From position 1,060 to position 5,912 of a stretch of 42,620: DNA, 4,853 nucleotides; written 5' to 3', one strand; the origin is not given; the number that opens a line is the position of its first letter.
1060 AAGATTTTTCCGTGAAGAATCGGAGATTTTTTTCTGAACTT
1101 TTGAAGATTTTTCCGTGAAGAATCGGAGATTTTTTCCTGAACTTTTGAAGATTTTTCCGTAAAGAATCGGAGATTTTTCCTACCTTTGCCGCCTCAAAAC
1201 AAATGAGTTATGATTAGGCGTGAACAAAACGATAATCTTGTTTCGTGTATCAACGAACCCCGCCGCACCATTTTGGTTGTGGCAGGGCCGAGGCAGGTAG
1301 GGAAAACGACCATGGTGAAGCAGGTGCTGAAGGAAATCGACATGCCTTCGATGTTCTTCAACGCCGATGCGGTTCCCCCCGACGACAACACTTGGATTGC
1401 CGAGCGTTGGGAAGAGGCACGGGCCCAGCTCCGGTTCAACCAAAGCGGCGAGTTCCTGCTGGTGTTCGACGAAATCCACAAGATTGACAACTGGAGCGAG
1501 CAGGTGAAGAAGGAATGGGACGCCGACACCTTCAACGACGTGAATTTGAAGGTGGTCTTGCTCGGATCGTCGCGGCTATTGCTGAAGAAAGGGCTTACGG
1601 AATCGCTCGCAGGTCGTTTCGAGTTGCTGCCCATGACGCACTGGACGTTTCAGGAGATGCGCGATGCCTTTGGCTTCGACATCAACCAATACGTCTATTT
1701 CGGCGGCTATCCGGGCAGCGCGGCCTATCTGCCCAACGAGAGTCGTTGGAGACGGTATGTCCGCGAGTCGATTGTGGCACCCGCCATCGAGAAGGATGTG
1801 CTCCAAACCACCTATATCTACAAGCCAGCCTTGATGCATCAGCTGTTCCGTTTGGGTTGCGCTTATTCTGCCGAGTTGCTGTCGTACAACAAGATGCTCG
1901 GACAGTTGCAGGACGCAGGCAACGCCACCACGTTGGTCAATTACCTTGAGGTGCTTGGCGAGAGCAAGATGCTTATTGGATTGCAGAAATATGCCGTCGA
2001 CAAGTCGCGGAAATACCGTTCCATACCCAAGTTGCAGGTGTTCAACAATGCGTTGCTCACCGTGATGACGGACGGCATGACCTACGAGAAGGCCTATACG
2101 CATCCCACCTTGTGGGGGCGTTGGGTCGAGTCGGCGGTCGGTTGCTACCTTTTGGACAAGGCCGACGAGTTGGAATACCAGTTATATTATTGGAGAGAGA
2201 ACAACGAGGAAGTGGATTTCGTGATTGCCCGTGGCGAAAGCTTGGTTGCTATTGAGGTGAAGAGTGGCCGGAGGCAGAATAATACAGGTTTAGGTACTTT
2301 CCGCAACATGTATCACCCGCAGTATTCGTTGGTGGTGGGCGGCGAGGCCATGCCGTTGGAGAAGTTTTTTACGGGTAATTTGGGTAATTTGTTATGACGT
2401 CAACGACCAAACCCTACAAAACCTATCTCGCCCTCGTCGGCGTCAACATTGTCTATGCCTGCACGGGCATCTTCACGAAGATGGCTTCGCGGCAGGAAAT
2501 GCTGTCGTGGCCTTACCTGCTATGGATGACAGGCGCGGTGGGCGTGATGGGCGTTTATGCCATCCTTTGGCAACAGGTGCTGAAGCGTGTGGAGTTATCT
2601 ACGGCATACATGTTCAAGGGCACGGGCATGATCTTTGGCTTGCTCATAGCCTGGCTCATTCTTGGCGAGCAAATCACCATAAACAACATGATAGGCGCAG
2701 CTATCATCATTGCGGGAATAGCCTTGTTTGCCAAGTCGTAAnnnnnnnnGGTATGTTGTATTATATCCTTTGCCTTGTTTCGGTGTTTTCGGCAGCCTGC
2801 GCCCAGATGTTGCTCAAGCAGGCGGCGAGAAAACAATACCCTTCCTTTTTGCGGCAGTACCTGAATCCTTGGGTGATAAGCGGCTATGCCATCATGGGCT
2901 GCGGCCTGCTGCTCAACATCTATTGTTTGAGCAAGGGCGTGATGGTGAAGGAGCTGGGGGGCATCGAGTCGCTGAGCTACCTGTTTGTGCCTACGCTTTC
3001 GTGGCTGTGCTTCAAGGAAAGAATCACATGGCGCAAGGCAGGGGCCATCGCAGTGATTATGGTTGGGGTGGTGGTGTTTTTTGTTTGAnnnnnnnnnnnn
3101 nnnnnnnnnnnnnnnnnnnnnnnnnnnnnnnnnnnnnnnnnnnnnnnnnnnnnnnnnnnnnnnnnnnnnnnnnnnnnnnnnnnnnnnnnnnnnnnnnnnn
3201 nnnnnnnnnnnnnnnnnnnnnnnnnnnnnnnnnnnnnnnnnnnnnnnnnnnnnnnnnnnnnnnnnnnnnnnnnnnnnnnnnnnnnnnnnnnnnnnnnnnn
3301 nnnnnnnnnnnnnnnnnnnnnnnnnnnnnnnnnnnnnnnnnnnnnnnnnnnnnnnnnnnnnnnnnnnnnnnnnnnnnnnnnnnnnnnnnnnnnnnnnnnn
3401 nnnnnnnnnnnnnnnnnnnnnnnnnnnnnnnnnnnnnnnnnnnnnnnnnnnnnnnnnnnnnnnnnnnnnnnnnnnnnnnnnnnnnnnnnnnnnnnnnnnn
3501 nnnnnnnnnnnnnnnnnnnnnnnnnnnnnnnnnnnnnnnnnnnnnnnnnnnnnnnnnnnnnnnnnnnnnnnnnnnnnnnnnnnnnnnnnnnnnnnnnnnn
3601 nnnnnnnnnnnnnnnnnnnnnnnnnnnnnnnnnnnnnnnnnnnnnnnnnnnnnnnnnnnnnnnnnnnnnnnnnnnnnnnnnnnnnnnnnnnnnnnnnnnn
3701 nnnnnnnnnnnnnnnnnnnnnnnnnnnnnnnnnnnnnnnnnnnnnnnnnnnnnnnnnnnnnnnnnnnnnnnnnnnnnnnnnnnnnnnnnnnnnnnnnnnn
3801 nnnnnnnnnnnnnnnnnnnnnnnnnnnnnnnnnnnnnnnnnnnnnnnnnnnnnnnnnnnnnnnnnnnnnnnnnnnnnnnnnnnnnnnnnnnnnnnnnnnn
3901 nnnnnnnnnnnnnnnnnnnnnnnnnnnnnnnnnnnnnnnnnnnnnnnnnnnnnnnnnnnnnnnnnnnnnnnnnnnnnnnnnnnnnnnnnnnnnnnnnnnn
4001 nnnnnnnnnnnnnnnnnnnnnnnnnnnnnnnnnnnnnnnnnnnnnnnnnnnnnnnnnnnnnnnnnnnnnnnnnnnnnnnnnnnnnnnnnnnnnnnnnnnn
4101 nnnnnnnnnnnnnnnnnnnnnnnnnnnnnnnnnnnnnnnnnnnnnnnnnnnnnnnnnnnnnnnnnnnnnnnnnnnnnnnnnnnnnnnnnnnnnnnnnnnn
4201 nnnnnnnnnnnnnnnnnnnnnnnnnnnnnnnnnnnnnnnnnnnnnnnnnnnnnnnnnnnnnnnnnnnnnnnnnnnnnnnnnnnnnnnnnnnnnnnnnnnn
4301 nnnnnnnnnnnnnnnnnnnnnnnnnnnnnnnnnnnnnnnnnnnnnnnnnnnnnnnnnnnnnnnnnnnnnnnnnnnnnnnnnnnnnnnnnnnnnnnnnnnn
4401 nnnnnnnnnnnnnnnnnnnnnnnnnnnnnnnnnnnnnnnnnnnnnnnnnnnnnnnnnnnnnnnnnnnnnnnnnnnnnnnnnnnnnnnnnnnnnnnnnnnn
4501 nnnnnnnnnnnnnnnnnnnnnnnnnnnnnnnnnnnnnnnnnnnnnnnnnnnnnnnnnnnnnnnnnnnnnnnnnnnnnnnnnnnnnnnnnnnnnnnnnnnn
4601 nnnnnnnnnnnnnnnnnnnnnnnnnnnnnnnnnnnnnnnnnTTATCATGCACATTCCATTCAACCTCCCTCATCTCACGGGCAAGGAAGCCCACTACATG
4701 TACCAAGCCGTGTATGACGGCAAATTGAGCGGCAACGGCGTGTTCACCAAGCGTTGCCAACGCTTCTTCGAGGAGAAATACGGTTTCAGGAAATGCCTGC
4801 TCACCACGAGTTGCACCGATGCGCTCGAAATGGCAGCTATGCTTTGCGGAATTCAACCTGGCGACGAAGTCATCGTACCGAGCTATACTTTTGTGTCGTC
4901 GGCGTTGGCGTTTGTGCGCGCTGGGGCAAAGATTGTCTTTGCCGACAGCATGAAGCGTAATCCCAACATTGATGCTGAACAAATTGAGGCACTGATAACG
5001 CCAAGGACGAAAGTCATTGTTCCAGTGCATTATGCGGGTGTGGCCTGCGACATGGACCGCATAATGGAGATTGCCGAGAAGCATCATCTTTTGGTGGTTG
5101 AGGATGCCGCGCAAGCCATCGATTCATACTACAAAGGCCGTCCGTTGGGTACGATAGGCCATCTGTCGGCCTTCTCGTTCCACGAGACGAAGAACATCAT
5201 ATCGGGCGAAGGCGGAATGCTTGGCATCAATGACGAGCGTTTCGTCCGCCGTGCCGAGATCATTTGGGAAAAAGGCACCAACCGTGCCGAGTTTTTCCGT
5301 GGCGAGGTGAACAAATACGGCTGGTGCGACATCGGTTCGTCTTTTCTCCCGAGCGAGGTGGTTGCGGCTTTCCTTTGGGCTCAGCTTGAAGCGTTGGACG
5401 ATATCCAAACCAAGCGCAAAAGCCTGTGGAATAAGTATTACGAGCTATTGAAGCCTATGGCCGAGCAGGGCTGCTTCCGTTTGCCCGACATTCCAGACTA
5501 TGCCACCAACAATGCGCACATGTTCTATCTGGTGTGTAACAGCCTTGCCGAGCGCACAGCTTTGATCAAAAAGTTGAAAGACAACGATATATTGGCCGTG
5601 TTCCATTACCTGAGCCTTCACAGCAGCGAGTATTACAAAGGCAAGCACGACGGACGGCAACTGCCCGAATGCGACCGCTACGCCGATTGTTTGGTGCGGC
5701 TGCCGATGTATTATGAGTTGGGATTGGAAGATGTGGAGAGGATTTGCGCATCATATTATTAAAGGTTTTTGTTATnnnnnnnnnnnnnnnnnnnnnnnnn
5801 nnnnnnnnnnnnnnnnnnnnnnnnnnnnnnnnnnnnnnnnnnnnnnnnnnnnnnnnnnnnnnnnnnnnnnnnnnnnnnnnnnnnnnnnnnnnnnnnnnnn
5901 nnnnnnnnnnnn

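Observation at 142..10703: Arn/Gtr-like lipid-carrier glycosylation machinery combined with dTDP-Fuc4N(Ac) genes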

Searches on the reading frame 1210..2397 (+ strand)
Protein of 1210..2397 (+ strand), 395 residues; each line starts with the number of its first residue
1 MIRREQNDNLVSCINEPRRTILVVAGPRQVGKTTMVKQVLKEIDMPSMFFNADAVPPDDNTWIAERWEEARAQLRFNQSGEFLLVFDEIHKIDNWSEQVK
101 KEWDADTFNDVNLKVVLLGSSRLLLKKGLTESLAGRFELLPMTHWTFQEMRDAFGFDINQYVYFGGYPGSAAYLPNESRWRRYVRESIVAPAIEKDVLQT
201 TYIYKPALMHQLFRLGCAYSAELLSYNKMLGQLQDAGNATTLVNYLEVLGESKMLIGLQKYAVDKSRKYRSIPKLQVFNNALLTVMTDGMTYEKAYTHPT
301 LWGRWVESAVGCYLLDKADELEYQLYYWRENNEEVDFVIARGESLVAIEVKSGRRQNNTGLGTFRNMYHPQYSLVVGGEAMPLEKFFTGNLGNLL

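Call 4: search_protein_families(library=pfam, proteins=[window:1210-2397:+], max_evalue=0.01)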
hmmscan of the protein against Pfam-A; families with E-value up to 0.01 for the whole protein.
window:1210-2397:+ (395 aa): 8 families
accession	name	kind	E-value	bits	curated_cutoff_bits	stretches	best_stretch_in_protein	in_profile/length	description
PF13635.12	DUF4143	-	2.5e-24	86.3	28.1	1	194-353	1-160/160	Domain of unknown function (DUF4143)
PF13173.12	AAA_14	-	3e-24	85.9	27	1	19-150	2-128/129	AAA domain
PF00004.35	AAA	-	5.7e-06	27.2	21.2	1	23-102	2-79/131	ATPase family associated with various cellular activities (AAA)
PF13191.12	AAA_16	-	2.4e-05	25.3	32.6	1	3-46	5-51/167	AAA ATPase domain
PF13401.12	AAA_22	-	0.00016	22.4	27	0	19-120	5-123/130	AAA domain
PF05621.17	TniB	-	0.00041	20.3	22.4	0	75-146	114-188/189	Bacterial TniB protein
PF01637.24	ATPase_2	-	0.0014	18.9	33.2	1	9-43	10-44/225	ATPase domain predominantly from Archaea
PF10443.15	RNA12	-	0.0095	15.2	27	0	3-49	1-47/429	RNA12 protein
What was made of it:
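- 1210..2397 (+): AAA_14/DUF4143 ATPase. An inserted gene, not part of the glycosylation machinery. Pfam (call 4).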

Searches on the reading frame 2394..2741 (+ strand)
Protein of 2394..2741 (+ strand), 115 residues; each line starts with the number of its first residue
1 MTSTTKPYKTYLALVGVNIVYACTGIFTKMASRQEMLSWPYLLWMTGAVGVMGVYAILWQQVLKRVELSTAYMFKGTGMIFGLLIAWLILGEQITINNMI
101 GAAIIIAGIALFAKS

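Call 4: search_protein_families(library=pfam, proteins=[window:2394-2741:+], max_evalue=0.01)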
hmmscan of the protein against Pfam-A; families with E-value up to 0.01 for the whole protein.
window:2394-2741:+ (115 aa): 3 families
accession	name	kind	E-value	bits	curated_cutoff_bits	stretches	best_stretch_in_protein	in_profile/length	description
PF00892.27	EamA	-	7.7e-11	42.9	28.2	1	18-112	42-133/135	EamA-like transporter family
PF00893.25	Multi_Drug_Res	-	0.00043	21.2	23.7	1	44-105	31-93/93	Small Multidrug Resistance protein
PF03151.22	TPT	-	0.0017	18.2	30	1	7-111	31-134/291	Triose-phosphate Transporter family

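Call 5: search_protein_families(library=ncbifam, proteins=[window:2394-2741:+], max_evalue=0.01)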
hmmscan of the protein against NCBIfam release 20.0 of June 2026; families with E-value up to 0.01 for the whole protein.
window:2394-2741:+ (115 aa): 6 families
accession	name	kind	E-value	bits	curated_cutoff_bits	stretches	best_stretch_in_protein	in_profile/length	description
NF011625.2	PRK15051.1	equivalog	5.2e-07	29.9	92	1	37-113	32-108/111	4-amino-4-deoxy-L-arabinose-phosphoundecaprenol flippase subunit ArnE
NF051482.1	EbrB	exception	3.8e-06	27.5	160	1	50-114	39-103/105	SMR family multidrug efflux transporter EbrB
TIGR03340.1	phn_DUF6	hypoth_equivalog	6.1e-05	22.8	288.15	1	41-111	211-280/281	phosphonate utilization associated putative membrane protein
TIGR00950.1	2A78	equivalog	0.00034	20.1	230.2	1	56-108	210-262/264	carboxylate/amino acid/amine transporter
NF002816.2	PRK02971.1-2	equivalog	0.005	17.3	99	1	44-112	47-116/120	4-amino-4-deoxy-L-arabinose-phosphoundecaprenol flippase subunit ArnF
NF033137.0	SMR_qac_int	equivalog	0.0064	17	188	0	53-111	40-99/109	Qac family quaternary ammonium compound efflux SMR transporter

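Call 84: search_protein_families(library=phrogs, proteins=[window:2394-2741:+], max_evalue=0.01)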
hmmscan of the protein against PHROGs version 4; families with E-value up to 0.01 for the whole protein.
window:2394-2741:+ (115 aa): 3 families
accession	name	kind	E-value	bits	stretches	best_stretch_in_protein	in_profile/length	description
phrog_1395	-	moron, auxiliary metabolic gene and host takeover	0.00056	21.3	1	48-112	37-101/110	quaternary ammonium compound-resistance protein QacE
phrog_18638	-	unknown function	0.0058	17.1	1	43-114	74-143/294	-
phrog_17492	-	unknown function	0.0084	16.4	0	40-111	213-286/310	-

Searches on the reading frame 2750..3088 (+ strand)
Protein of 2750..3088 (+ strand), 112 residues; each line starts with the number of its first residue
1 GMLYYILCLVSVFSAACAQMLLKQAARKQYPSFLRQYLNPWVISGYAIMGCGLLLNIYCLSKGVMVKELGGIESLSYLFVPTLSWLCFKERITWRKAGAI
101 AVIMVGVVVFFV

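Call 4: search_protein_families(library=pfam, proteins=[window:2750-3088:+], max_evalue=0.01)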
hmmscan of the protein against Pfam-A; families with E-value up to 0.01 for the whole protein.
window:2750-3088:+ (112 aa): 1 family
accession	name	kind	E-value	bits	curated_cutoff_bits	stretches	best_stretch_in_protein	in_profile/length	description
PF00892.27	EamA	-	3.9e-06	27.6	28.2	1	72-111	95-134/135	EamA-like transporter family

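Call 5: search_protein_families(library=ncbifam, proteins=[window:2750-3088:+], max_evalue=0.01)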
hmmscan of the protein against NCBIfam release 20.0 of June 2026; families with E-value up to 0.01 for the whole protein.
window:2750-3088:+ (112 aa): 3 families
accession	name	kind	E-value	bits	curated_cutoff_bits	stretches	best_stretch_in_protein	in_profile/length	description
NF011625.2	PRK15051.1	equivalog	1.6e-05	25.1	92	1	3-109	2-106/111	4-amino-4-deoxy-L-arabinose-phosphoundecaprenol flippase subunit ArnE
TIGR03340.1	phn_DUF6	hypoth_equivalog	0.0066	16.1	288.15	1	13-109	184-280/281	phosphonate utilization associated putative membrane protein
NF002816.2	PRK02971.1-2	equivalog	0.0085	16.5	99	0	9-110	4-116/120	4-amino-4-deoxy-L-arabinose-phosphoundecaprenol flippase subunit ArnF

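Call 84: search_protein_families(library=phrogs, proteins=[window:2753-3088:+], max_evalue=0.01)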
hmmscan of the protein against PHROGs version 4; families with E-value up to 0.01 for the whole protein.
window:2753-3088:+ (111 aa): 1 family
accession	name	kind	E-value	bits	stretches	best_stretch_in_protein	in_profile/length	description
phrog_18638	-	unknown function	5.3e-06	27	1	11-108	43-140/294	-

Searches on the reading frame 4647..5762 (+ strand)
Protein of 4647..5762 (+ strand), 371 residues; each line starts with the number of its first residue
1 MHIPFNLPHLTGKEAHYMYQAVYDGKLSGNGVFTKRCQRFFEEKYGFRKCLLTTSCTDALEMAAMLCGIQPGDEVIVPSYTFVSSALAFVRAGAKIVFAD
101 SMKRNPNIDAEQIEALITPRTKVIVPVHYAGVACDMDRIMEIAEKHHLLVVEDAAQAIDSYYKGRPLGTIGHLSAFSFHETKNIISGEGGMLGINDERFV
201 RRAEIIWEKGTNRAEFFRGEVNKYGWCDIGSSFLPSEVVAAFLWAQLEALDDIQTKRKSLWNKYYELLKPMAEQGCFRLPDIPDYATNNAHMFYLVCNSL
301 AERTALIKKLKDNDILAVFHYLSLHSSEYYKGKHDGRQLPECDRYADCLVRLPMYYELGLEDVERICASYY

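Call 4: search_protein_families(library=pfam, proteins=[window:4647-5762:+], max_evalue=0.01)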
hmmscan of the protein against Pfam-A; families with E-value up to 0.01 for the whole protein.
window:4647-5762:+ (371 aa): 4 families
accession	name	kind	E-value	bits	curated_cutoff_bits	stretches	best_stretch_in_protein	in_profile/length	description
PF01041.23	DegT_DnrJ_EryC1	-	2.8e-86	290.4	19.8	1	18-369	10-358/360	DegT/DnrJ/EryC1/StrS aminotransferase family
PF00155.27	Aminotran_1_2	-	6.2e-11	42.5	19.7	1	33-155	47-187/361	Aminotransferase class I and II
PF00266.25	Aminotran_5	-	1.2e-08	34.8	21.5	1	50-159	64-181/371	Aminotransferase class-V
PF01053.26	Cys_Met_Meta_PP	-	0.00066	18.8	27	1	48-155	68-175/381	Cys/Met metabolism PLP-dependent enzyme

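Call 5: search_protein_families(library=ncbifam, proteins=[window:4647-5762:+], max_evalue=0.01)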
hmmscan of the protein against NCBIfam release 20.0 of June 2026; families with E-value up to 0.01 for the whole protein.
window:4647-5762:+ (371 aa): 35 families (the best 25 are shown)
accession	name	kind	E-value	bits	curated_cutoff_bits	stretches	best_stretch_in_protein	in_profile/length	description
NF008687.0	PRK11706.1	equivalog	4.8e-169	562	375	1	3-369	2-369/375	dTDP-4-amino-4,6-dideoxygalactose transaminase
TIGR02379.1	ECA_wecE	subfamily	4.3e-155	516.1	434.85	1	3-367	2-368/376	dTDP-4-amino-4,6-dideoxy-D-glucose transaminase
TIGR03588.1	PseC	equivalog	1.6e-62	211.6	423.5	1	30-368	28-374/380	UDP-4-amino-4,6-dideoxy-N-acetyl-beta-L-altrosamine transaminase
NF008658.2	PRK11658.1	equivalog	1.3e-61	208.4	631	1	3-368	5-371/379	UDP-4-amino-4-deoxy-L-arabinose aminotransferase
TIGR04181.1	NHT_00031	hypoth_equivalog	1.1e-53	182.3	420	1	3-353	1-357/359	LegC family aminotransferase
TIGR04427.1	PLP_DesI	equivalog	8.2e-41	140.4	650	1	26-367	46-376/390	dTDP-4-dehydro-6-deoxyglucose aminotransferase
NF011936.0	PRK15407.1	equivalog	1.3e-34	119.7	423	2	11-203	45-244/440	lipopolysaccharide biosynthesis protein RfbH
NF005816.0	PRK07682.1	equivalog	1.9e-10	40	620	1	48-157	90-206/390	aminotransferase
NF041364.1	GntC_guanitoxin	equivalog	3.2e-09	36.1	415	1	50-154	63-174/356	guanitoxin biosynthesis PLP-dependent (S)-gamma-hydroxy-L-arginine cyclodehydratase GntC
NF005817.0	PRK07683.1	equivalog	7.2e-08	31.5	575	1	34-147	71-194/387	aminotransferase A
NF005855.0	PRK07777.1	equivalog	1.3e-07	31.3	553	1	38-154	79-203/391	pyridoxal phosphate-dependent aminotransferase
NF006569.0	PRK09082.1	subfamily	1.8e-07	30.7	420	1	39-153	82-202/386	methionine aminotransferase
NF004770.0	PRK06108.1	subfamily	4e-07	29.2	422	1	36-155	85-211/396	pyridoxal phosphate-dependent aminotransferase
NF005732.0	PRK07550.1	equivalog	1.1e-06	28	366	1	30-147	76-199/389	aminotransferase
NF004621.0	PRK05957.1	equivalog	1.2e-06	27.5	498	1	17-157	59-203/389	pyridoxal phosphate-dependent aminotransferase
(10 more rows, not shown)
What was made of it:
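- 4647..5762 (+): WecE-type dTDP-4-keto-6-deoxyhexose 4-aminotransferase. NF008687 scores 562 bits (cut-off 375) and TIGR02379 scores 516 bits (cut-off 434.85) (call 5).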
